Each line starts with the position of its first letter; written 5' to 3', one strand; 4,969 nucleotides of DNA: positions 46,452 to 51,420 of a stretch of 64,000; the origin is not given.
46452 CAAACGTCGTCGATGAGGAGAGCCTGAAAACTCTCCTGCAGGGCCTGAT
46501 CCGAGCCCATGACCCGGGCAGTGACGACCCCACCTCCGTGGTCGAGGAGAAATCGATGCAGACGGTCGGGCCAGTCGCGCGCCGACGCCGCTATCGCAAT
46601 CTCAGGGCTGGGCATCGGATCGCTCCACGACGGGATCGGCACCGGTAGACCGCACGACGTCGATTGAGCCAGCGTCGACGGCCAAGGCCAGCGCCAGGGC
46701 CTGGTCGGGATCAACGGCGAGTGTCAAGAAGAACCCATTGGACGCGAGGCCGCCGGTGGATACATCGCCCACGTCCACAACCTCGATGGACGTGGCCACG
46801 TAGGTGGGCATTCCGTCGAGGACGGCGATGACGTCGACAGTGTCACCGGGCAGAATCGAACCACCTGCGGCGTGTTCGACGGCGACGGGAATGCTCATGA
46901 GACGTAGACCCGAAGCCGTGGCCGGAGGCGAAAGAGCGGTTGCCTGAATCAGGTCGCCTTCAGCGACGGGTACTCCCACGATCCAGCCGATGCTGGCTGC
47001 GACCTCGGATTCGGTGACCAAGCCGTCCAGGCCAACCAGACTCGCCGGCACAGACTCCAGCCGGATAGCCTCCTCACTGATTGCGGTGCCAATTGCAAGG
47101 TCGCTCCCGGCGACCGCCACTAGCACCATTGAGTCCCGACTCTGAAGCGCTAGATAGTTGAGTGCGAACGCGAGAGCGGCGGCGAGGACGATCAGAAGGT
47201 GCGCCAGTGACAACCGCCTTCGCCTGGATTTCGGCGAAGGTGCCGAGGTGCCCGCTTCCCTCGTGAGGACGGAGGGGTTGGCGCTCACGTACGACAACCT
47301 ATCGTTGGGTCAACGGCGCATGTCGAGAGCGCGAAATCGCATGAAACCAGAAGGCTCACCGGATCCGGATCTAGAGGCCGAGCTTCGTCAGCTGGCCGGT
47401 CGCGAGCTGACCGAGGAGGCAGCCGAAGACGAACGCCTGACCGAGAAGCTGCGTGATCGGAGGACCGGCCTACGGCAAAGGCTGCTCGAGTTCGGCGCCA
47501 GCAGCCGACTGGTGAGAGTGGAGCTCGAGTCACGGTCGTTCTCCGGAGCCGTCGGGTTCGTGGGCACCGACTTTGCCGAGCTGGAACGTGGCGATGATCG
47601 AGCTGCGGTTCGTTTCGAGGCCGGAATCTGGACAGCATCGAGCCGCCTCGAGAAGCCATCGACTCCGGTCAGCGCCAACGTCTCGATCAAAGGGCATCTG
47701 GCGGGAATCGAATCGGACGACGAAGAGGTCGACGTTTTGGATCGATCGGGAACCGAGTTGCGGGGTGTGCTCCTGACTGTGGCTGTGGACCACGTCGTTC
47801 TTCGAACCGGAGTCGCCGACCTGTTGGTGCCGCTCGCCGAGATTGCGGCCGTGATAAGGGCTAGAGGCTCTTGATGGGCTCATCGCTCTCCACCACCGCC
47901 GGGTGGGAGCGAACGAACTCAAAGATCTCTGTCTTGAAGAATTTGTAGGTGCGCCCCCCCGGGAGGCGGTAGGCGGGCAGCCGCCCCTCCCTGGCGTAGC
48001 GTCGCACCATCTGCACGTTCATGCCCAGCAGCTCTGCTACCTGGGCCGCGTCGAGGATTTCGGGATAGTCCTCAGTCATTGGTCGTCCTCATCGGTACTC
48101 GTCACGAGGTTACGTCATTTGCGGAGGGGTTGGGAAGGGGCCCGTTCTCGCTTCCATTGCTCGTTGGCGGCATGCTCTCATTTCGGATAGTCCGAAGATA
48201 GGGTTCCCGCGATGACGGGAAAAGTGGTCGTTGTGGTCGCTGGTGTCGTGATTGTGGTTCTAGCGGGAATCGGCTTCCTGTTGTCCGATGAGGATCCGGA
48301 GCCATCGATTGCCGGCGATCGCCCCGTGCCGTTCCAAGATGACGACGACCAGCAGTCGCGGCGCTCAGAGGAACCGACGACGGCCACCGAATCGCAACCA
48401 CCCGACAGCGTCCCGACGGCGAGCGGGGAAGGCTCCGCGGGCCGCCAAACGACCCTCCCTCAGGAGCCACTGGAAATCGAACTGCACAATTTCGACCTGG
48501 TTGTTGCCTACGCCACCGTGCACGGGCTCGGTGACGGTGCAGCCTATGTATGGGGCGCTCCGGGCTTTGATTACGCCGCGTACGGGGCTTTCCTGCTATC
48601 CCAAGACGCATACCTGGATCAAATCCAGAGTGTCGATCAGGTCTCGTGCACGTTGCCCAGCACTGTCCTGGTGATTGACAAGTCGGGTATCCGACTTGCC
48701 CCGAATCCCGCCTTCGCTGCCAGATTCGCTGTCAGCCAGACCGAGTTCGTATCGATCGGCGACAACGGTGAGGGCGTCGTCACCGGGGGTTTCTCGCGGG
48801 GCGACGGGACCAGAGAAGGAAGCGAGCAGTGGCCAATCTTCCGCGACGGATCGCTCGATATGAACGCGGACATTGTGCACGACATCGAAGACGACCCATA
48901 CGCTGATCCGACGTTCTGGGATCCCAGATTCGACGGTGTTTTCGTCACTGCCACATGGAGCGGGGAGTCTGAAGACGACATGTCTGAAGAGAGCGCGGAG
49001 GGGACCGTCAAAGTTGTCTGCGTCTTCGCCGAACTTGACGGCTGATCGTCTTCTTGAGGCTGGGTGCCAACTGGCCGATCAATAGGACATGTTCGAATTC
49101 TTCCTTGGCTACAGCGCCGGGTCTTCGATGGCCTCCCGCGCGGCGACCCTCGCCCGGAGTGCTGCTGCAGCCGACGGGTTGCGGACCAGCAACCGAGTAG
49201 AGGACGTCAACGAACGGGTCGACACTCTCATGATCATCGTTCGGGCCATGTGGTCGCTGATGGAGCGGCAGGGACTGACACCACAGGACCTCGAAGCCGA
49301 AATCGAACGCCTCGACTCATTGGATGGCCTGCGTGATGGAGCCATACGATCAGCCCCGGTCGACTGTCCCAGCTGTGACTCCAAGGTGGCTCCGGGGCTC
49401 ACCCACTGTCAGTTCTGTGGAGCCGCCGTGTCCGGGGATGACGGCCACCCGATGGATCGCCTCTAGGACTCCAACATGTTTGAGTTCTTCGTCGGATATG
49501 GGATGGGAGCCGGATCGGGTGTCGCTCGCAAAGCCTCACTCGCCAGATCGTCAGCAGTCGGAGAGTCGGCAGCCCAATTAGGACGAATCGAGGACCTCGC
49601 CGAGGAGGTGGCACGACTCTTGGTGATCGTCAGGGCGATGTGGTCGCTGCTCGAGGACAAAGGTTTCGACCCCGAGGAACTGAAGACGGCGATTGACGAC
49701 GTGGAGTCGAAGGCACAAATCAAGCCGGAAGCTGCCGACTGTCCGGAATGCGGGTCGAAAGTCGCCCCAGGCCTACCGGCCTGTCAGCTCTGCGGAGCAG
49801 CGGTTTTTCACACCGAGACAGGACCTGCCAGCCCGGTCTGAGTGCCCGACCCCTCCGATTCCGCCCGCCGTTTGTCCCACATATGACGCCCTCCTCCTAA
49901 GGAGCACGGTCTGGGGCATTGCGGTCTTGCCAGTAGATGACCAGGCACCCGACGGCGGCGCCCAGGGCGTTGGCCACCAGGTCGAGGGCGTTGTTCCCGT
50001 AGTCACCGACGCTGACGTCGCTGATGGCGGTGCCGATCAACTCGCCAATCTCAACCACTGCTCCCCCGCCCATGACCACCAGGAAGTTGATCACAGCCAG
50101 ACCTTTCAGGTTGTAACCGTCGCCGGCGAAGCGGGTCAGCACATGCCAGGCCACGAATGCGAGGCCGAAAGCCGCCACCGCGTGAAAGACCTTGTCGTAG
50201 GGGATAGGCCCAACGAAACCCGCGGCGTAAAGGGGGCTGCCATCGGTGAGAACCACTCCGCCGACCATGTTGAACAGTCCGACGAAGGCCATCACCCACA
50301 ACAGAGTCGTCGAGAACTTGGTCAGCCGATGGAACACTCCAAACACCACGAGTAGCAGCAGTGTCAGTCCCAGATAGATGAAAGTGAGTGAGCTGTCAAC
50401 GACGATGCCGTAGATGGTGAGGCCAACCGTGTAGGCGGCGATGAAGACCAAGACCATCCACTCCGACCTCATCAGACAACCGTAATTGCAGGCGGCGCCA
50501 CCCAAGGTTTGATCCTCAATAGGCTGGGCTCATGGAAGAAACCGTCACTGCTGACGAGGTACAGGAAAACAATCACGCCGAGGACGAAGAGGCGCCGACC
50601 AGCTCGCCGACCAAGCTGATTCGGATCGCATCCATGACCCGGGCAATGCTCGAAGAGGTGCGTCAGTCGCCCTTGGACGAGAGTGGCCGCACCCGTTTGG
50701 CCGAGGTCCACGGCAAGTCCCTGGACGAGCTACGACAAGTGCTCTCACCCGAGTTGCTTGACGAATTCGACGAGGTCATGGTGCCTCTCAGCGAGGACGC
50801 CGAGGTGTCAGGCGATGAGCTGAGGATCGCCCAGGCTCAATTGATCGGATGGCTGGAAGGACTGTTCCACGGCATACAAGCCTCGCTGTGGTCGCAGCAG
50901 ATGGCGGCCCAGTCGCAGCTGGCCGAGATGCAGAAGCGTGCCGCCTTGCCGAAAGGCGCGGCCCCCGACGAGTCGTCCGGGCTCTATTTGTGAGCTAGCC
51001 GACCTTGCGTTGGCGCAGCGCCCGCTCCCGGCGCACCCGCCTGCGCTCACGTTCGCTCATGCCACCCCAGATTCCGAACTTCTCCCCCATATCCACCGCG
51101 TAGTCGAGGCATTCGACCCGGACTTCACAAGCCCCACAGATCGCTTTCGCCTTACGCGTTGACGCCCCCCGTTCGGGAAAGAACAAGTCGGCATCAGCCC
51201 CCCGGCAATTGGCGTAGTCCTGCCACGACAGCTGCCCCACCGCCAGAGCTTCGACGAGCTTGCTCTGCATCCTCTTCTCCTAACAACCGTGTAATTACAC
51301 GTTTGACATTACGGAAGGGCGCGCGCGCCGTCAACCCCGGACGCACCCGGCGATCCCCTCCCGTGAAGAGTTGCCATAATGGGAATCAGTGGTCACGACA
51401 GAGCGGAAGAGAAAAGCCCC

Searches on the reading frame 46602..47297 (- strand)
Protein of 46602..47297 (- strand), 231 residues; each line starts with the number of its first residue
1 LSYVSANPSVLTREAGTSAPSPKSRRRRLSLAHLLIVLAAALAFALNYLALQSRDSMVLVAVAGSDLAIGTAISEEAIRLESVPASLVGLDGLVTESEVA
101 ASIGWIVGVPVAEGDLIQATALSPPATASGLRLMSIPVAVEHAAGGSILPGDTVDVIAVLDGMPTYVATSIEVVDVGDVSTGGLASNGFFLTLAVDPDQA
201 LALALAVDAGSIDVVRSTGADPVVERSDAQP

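Call 33: search_protein_families(library=pfam, max_evalue=0.01, proteins=[window:46602-47297:-])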
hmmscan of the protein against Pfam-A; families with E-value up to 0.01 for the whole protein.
window:46602-47297:- (231 aa): 3 families
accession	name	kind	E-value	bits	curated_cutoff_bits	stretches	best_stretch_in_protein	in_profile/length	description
PF16976.10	RcpC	-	6e-09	36.3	28.8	1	128-213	8-110/114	Flp pilus assembly protein RcpC/CpaB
PF08666.17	SAF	-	3.1e-05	24.9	21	1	60-121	3-61/63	SAF domain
PF13144.11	ChapFlgA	-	0.0097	16.4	23.8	0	60-125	3-63/122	Chaperone for flagella basal body P-ring formation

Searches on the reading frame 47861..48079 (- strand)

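Call 70: search_protein_families(library=pfam, max_evalue=0.01, proteins=[window:47861-48079:-])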
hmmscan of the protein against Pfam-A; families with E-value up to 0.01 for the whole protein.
window:47861-48079:- (72 aa): 4 families
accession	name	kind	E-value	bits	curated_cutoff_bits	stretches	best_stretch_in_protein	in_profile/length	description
PF12728.13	HTH_17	-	3.5e-12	46.8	27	1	9-59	2-50/51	Helix-turn-helix domain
PF00376.29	MerR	-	7e-08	32.6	28.2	1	13-43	4-35/38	MerR family regulatory protein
PF13411.12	MerR_1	-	0.0009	19.7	21.6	1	12-45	4-38/69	MerR HTH family regulatory protein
PF21531.3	Rv2175c_wHTH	-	0.00095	19.5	27.1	1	7-39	14-46/57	DNA-binding protein Rv2175c, wHTH domain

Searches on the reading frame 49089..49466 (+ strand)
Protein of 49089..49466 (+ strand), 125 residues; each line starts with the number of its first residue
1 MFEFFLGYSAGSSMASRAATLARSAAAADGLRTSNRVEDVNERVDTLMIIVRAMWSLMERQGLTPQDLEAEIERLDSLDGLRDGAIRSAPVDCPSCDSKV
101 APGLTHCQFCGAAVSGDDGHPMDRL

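Call 70: search_protein_families(library=pfam, max_evalue=0.01, proteins=[window:49089-49466:+])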
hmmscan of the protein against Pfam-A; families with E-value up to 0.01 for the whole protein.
window:49089-49466:+ (125 aa): 1 family
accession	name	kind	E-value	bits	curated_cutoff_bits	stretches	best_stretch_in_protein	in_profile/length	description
PF24460.1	DUF7575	-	0.0036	17.1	28.5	1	90-113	3-26/28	Domain of unknown function (DUF7575)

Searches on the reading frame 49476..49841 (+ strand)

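Call 70: search_protein_families(library=pfam, max_evalue=0.01, proteins=[window:49476-49841:+])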
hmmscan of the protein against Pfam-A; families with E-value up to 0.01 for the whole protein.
window:49476-49841:+ (121 aa): 3 families
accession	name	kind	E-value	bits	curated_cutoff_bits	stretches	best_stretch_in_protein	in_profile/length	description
PF13240.11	Zn_Ribbon_1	-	0.0023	18.1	25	0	89-109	2-22/23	zinc-ribbon domain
PF13248.11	Zn_ribbon_3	-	0.0043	16.9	27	1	89-108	5-24/26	zinc-ribbon domain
PF12773.13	DZR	-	0.0054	17.3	27.3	1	81-109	7-33/45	Double zinc ribbon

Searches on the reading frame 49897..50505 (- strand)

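Call 70: search_protein_families(library=pfam, max_evalue=0.01, proteins=[window:49897-50505:-])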
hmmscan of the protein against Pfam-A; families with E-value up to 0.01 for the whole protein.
window:49897-50505:- (202 aa): 1 family
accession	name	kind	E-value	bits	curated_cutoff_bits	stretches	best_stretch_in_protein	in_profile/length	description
PF09997.14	DUF2238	-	0.00068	19.9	26.4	1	50-163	2-116/140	Predicted membrane protein (DUF2238)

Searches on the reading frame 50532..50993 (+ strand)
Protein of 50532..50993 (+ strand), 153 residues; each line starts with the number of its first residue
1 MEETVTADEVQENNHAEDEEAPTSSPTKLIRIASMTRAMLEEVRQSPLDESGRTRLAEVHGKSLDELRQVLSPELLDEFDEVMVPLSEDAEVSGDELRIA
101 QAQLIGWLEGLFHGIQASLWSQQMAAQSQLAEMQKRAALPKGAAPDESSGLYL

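Call 70: search_protein_families(library=pfam, max_evalue=0.01, proteins=[window:50532-50993:+])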
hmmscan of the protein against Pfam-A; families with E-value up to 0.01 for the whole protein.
window:50532-50993:+ (153 aa): 1 family
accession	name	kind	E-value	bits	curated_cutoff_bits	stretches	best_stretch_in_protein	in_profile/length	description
PF10759.14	BPA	-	1e-48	165.4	29.5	1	9-144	5-138/161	Bacterial proteasome activator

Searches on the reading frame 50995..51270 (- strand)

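Call 70: search_protein_families(library=pfam, max_evalue=0.01, proteins=[window:50995-51270:-])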
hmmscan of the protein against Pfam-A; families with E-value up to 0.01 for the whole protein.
window:50995-51270:- (91 aa): 1 family
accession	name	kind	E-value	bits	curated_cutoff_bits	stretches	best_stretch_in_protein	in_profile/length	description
PF02467.21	Whib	-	3.1e-25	88.9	23.6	1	16-78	1-64/65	Transcription factor WhiB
